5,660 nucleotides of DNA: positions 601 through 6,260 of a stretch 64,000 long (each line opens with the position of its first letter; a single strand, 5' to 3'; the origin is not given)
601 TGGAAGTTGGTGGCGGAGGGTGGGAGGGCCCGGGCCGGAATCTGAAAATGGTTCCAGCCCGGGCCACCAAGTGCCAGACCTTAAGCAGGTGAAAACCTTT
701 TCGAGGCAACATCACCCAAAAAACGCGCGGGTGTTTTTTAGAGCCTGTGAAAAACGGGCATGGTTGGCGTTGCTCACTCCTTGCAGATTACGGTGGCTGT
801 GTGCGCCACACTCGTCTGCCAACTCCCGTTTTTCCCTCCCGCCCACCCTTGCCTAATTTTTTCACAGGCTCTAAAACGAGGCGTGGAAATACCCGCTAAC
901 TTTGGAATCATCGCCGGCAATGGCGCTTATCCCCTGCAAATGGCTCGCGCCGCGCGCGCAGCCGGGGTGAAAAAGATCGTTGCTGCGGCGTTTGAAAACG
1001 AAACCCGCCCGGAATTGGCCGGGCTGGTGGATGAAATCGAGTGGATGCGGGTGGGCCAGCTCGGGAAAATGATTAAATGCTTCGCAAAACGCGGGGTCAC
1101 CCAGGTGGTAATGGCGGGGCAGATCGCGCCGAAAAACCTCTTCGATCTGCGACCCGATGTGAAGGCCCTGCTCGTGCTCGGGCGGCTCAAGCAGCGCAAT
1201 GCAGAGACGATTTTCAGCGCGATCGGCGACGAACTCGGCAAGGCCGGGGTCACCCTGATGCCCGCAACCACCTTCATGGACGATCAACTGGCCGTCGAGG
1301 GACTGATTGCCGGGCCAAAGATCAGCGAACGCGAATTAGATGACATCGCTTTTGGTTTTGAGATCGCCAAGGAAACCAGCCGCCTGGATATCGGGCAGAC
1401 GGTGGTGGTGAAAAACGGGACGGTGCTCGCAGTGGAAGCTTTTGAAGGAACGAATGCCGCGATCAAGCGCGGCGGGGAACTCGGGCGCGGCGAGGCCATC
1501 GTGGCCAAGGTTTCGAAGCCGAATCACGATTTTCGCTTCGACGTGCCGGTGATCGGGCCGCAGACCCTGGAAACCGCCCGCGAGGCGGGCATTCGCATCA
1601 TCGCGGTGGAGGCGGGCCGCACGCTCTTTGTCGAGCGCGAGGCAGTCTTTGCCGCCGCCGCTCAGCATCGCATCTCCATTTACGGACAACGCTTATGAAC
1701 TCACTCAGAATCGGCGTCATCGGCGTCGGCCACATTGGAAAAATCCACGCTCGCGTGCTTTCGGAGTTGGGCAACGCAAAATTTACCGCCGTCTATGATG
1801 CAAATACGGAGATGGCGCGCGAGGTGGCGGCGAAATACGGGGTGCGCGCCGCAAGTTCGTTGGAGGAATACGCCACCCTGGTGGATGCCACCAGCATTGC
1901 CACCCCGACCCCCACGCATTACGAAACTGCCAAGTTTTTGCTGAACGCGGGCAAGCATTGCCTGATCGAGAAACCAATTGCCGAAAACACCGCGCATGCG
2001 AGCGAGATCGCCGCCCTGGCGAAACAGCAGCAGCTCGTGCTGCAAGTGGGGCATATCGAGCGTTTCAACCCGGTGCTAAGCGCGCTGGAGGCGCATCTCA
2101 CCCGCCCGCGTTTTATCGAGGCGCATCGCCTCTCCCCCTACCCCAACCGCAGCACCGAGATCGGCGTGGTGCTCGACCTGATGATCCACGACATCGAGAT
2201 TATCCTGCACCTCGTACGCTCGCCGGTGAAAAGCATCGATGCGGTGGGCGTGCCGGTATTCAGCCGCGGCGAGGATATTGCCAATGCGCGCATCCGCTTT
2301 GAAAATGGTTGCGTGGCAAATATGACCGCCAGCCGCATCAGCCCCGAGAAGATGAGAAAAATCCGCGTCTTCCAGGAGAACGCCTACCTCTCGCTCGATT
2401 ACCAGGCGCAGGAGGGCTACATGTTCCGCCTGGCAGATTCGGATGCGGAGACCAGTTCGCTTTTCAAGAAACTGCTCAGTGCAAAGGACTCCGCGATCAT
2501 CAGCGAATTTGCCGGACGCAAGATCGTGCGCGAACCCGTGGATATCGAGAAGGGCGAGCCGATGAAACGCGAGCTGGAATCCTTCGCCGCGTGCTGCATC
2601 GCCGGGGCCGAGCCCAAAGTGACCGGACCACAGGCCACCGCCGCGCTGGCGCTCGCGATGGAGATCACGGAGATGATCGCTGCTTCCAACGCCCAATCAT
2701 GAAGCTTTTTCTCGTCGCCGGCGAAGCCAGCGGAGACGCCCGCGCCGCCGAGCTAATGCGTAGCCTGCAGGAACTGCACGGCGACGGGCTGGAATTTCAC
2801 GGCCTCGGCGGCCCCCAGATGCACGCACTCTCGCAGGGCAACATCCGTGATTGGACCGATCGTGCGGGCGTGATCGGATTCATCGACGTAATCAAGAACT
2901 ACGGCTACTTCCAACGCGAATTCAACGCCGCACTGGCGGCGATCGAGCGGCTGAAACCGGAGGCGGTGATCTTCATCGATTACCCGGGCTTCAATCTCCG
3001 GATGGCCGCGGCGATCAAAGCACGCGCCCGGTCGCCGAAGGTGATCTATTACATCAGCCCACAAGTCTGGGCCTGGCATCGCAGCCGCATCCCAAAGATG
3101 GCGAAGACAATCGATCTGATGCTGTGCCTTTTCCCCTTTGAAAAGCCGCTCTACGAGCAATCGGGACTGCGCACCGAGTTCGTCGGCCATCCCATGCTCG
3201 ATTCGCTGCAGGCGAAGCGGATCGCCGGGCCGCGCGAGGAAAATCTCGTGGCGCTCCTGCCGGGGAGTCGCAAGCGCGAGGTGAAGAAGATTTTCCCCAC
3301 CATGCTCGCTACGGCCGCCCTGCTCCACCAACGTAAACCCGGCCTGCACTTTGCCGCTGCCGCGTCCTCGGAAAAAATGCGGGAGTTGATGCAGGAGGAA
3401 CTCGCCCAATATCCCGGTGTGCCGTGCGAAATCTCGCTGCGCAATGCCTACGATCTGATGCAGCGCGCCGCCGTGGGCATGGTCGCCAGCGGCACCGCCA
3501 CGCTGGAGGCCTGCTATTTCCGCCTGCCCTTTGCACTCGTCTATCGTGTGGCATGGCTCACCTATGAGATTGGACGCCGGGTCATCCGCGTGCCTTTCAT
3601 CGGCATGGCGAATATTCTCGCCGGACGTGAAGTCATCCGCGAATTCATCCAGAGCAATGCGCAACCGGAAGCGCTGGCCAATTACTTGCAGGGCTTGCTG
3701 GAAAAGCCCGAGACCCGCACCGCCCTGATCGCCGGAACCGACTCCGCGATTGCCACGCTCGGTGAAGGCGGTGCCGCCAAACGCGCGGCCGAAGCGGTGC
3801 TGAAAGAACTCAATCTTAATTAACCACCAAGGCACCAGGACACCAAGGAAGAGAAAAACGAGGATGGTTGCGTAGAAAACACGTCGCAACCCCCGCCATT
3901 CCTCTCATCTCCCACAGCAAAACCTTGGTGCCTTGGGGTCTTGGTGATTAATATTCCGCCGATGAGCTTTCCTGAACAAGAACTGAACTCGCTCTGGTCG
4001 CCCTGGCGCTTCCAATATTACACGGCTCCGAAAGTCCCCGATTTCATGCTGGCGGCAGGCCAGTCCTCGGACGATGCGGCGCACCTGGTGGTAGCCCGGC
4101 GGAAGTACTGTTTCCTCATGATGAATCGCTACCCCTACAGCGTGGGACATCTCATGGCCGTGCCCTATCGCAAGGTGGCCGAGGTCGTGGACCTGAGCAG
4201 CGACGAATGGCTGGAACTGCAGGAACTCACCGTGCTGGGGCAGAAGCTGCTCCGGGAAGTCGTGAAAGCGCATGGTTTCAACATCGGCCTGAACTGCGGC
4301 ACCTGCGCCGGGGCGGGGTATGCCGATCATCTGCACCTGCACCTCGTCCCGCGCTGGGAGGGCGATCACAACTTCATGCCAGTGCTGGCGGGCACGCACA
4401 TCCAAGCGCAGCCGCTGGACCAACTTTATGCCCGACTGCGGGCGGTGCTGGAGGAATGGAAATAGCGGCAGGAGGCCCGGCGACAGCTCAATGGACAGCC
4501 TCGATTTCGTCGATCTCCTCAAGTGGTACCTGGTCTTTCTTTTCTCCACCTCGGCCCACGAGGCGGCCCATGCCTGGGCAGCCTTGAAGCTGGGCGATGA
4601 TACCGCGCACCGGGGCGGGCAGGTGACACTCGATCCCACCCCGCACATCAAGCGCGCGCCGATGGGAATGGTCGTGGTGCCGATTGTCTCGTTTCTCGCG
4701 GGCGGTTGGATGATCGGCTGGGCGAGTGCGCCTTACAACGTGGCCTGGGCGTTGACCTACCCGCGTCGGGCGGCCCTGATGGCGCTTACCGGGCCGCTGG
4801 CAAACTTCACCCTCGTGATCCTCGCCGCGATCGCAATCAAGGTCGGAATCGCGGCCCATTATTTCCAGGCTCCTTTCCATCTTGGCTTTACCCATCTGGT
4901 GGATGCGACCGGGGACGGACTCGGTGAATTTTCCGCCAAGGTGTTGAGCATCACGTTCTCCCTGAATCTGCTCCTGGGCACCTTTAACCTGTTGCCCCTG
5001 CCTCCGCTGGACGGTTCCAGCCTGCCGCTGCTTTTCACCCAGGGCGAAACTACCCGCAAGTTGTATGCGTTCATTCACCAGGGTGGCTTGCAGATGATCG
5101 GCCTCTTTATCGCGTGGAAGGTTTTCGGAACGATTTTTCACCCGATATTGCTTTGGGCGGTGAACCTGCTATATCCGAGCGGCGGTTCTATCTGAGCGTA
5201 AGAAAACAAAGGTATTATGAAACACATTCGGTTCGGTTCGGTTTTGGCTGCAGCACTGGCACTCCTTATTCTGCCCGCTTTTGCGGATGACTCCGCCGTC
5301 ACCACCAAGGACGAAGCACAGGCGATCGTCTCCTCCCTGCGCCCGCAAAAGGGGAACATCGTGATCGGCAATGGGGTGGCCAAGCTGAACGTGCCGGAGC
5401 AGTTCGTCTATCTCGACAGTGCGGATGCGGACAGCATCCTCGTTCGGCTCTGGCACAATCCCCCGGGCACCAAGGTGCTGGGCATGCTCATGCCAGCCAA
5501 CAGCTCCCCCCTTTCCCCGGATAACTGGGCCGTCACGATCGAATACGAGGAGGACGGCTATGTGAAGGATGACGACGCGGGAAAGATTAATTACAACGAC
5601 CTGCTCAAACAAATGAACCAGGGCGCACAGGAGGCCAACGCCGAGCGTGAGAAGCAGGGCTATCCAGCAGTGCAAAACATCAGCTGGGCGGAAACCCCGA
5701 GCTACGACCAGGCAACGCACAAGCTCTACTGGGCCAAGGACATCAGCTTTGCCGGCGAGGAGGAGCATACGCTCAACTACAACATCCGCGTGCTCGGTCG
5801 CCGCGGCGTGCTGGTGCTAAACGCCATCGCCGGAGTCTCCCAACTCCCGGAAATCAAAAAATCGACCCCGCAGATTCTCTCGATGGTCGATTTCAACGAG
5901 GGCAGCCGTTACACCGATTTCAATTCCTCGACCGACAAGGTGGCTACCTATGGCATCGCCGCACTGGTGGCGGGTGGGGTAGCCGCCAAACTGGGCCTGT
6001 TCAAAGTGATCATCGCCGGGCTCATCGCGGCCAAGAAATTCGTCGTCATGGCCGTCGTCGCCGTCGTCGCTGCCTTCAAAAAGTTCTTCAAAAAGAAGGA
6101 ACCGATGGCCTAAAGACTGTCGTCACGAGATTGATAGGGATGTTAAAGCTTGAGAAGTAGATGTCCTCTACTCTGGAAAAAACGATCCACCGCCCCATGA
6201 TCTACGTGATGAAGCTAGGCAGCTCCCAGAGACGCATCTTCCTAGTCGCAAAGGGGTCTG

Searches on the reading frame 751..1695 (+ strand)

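Call 89: search_protein_families(library=pfam, proteins=[window:751-1695:+], max_evalue=0.001)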
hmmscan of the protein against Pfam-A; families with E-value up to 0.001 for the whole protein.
window:751-1695:+ (315 aa): 2 families
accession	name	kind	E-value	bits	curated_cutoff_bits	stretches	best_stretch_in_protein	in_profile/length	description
PF06230.17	LpxI_C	-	2.3e-46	157.4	25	1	183-311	2-131/131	LpxI C-terminal domain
PF17930.7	LpxI_N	-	1.4e-34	119.3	25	1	51-178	2-128/129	LpxI N-terminal domain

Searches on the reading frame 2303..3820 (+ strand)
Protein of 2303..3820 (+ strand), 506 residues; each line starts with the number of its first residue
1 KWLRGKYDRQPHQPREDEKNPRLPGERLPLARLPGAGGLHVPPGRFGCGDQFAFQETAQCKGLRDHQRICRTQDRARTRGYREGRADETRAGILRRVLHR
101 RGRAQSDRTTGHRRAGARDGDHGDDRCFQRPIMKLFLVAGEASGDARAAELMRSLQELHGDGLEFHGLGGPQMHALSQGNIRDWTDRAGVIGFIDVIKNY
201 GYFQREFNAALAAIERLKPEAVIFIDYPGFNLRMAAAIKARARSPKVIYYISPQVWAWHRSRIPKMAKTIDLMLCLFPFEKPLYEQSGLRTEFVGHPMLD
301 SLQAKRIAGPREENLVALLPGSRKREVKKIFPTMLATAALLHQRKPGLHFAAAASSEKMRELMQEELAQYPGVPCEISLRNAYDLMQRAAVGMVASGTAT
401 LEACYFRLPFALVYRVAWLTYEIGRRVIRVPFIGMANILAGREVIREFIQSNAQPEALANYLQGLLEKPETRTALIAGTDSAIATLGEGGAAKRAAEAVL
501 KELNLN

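Call 89: search_protein_families(library=pfam, proteins=[window:2303-3820:+], max_evalue=0.001)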
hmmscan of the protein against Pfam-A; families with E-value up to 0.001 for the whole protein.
window:2303-3820:+ (506 aa): 1 family
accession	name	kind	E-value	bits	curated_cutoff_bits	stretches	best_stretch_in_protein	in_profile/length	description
PF02684.21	LpxB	-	1.6e-79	267.9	22.6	1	136-472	2-345/374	Lipid-A-disaccharide synthetase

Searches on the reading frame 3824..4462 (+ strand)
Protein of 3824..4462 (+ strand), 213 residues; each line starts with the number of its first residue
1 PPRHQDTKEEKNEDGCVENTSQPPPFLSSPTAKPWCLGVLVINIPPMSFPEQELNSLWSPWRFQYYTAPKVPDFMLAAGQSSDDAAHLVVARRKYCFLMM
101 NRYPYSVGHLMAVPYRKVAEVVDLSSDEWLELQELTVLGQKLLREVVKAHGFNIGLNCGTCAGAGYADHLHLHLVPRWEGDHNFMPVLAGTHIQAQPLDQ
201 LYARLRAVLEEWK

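Call 89: search_protein_families(library=pfam, proteins=[window:3824-4462:+], max_evalue=0.001)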
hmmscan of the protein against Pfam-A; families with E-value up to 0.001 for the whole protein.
window:3824-4462:+ (213 aa): 2 families
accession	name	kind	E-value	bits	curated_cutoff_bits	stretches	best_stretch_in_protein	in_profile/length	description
PF01230.28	HIT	-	2.3e-08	35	21.5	1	88-178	7-96/98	HIT domain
PF11969.13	DcpS_C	-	1.1e-05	26.2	24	1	90-175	17-100/114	Scavenger mRNA decapping enzyme C-term binding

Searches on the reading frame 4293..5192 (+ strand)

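Call 89: search_protein_families(library=pfam, proteins=[window:4293-5192:+], max_evalue=0.001)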
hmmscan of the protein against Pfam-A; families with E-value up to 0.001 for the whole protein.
window:4293-5192:+ (300 aa): 1 family
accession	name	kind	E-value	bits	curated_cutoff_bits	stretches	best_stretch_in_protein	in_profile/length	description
PF02163.28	Peptidase_M50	-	3.6e-09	36.7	27.2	1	80-272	4-216/221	Peptidase family M50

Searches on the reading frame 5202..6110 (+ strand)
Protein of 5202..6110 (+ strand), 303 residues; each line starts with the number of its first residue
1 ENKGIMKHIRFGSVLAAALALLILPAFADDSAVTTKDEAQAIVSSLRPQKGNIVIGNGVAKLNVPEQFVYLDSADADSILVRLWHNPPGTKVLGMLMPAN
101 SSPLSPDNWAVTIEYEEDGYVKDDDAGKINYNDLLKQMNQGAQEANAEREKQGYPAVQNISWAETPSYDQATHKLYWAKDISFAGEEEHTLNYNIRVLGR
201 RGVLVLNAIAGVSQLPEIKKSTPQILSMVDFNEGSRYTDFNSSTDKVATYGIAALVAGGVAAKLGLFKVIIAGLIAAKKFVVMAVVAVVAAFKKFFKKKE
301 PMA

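Call 54: search_protein_families(library=pfam, proteins=[window:5202-6110:+], max_evalue=0.01)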
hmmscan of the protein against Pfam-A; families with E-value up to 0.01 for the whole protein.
window:5202-6110:+ (303 aa): 1 family
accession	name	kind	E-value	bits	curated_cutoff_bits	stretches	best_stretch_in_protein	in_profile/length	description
PF09935.14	DUF2167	-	2e-91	305.9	25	1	49-288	3-237/238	Protein of unknown function (DUF2167)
